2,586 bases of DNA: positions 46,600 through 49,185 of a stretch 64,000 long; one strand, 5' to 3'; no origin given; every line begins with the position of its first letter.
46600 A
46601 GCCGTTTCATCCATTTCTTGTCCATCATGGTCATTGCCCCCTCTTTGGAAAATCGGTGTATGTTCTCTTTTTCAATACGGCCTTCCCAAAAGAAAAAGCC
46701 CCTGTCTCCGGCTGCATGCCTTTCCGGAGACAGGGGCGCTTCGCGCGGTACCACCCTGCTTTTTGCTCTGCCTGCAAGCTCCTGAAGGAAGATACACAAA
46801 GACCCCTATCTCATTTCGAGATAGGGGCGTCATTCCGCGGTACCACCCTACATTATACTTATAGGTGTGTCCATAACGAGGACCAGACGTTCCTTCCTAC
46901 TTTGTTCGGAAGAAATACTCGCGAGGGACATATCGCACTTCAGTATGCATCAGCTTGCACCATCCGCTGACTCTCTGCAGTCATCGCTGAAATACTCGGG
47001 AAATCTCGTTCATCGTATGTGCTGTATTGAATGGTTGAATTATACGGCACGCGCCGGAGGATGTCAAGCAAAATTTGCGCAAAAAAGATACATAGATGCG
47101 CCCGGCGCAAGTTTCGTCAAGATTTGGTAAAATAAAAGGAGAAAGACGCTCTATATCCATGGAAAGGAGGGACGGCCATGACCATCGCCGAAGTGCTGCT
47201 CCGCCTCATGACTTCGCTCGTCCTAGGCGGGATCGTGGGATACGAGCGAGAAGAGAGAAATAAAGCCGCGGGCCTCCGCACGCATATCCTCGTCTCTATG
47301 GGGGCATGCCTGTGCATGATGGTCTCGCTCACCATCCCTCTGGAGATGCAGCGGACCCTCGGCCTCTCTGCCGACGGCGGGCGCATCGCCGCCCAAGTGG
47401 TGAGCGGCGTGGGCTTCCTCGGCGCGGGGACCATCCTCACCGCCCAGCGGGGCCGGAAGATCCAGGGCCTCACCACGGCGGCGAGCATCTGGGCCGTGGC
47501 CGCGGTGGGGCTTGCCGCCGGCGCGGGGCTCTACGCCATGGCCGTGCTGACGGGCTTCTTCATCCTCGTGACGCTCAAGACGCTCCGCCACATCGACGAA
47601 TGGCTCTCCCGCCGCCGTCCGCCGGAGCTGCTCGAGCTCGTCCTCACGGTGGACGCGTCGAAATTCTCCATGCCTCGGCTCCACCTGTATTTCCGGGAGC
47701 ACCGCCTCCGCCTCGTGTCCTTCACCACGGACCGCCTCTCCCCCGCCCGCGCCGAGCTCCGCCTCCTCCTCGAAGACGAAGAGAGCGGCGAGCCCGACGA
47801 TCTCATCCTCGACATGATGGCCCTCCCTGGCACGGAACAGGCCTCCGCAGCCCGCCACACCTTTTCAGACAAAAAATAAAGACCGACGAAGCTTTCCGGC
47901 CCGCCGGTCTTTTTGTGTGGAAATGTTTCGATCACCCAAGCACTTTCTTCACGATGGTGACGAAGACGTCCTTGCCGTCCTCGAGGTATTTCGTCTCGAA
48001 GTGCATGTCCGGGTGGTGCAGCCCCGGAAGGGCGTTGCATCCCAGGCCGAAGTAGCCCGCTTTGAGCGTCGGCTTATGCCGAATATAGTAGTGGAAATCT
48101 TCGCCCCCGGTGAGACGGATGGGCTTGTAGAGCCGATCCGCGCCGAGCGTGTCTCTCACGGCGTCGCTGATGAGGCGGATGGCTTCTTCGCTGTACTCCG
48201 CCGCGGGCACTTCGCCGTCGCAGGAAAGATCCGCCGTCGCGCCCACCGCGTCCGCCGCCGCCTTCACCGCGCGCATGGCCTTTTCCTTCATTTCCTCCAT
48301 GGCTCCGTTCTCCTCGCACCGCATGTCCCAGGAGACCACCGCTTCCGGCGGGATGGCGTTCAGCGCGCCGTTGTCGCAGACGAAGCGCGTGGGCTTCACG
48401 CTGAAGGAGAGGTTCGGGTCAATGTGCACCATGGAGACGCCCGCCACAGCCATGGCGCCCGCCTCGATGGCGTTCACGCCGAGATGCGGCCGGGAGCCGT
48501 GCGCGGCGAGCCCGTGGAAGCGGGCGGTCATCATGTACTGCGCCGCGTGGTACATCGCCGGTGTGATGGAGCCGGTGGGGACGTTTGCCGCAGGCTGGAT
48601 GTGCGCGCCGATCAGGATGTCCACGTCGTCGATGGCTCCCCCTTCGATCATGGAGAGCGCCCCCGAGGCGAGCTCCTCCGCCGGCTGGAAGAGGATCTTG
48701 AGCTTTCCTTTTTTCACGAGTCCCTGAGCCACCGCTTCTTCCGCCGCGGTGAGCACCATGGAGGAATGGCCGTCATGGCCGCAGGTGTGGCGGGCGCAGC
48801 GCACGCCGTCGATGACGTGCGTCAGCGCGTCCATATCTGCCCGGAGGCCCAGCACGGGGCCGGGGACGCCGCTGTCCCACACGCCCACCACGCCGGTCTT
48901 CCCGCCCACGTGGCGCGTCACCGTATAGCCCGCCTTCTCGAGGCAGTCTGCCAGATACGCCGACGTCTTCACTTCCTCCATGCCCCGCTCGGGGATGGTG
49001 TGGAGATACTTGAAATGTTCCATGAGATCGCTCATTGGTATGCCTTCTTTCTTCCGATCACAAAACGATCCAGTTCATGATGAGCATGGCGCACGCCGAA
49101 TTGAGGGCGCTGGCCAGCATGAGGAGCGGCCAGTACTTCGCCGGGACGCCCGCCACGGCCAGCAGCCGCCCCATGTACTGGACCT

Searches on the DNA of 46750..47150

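Call 8: search_rna_families(source=window, start=46750, end=47150, threshold=evalue, max_evalue=0.01, show_alignments=2)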
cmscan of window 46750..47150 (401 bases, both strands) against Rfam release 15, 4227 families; matches with E-value up to 0.01: 1.
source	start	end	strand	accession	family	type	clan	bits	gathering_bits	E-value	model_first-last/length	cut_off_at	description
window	46820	47022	-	RF00230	T-box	Cis-reg; leader;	-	81.5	93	2.8e-18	1-219/219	no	T-box leader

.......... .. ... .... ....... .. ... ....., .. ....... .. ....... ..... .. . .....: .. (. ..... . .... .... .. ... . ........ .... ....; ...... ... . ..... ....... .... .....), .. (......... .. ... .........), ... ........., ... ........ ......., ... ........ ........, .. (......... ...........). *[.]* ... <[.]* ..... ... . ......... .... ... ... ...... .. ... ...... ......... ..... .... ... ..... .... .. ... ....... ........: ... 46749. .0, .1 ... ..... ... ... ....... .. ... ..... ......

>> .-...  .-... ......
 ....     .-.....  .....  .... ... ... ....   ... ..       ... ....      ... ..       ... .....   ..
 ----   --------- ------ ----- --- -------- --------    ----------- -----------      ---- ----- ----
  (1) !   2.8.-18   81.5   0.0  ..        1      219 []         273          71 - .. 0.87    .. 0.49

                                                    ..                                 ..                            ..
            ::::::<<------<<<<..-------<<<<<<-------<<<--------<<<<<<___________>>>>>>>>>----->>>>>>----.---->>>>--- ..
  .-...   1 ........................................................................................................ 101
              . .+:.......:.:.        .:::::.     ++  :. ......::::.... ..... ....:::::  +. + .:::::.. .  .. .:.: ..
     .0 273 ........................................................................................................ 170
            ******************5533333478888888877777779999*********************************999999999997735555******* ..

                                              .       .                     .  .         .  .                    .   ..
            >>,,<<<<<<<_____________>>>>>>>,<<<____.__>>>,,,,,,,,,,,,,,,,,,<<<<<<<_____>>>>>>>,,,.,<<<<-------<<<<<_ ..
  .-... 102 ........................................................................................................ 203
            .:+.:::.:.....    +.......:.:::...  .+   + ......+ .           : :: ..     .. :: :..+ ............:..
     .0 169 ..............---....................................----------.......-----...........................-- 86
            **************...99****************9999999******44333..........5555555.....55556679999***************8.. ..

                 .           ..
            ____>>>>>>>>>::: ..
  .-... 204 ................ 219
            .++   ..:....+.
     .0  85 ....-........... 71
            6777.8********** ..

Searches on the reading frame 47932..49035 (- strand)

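Call 6: search_protein_families(library=ncbifam, proteins=[window:47932-49035:-])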
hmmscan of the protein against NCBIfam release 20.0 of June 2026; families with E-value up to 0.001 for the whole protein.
window:47932-49035:- (367 aa): 19 families
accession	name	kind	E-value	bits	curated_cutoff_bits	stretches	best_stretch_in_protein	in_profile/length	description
TIGR01891.1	amidohydrolases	subfamily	1.2e-70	238.4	153.75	1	5-351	2-363/366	amidohydrolase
NF040868.1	carboxypep_CpsA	equivalog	3.3e-42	144.6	500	1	6-323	17-345/391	carboxypeptidase CpsA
NF038260.1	ectoine_DoeB_2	equivalog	6.4e-34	117.4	550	1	9-361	13-375/378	N(2)-acetyl-L-2,4-diaminobutanoate deacetylase DoeB2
NF006365.0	PRK08588.1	subfamily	5.6e-10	39.1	289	1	102-365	121-380/383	succinyl-diaminopimelate desuccinylase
NF006400.0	PRK08651.1-3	equivalog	8.7e-09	34.6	374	1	93-366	130-407/410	succinyl-diaminopimelate desuccinylase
TIGR01910.1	DapE-ArgE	subfamily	1.3e-08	34.5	217.6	1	94-290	113-309/373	ArgE/DapE family deacylase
NF005602.0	PRK07338.1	equivalog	1.4e-07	30.5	357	1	113-290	158-328/409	hydrolase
NF009557.0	PRK13009.1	equivalog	4.2e-05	22.9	284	1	170-364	185-373/377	succinyl-diaminopimelate desuccinylase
NF006769.0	PRK09290.1-3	subfamily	4.6e-05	22.2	452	1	169-295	220-348/417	allantoate amidohydrolase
NF010589.0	PRK13983.1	equivalog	0.00012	21.1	333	1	170-360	209-404/409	M20 family metallo-hydrolase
NF006775.0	PRK09290.2-5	equivalog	0.00016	20.5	479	1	164-296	217-351/419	allantoate amidohydrolase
NF004788.0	PRK06133.1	subfamily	0.0002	20.4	349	1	106-292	163-341/417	glutamate carboxypeptidase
NF006772.0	PRK09290.2-1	subfamily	0.00034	19.5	424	1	163-295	218-352/430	allantoate amidohydrolase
NF005710.0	PRK07522.1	subfamily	0.00037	19.8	412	0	77-259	100-285/391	acetylornithine deacetylase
TIGR01892.1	AcOrn-deacetyl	equivalog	0.00042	19.5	297.7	1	74-283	87-296/365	acetylornithine deacetylase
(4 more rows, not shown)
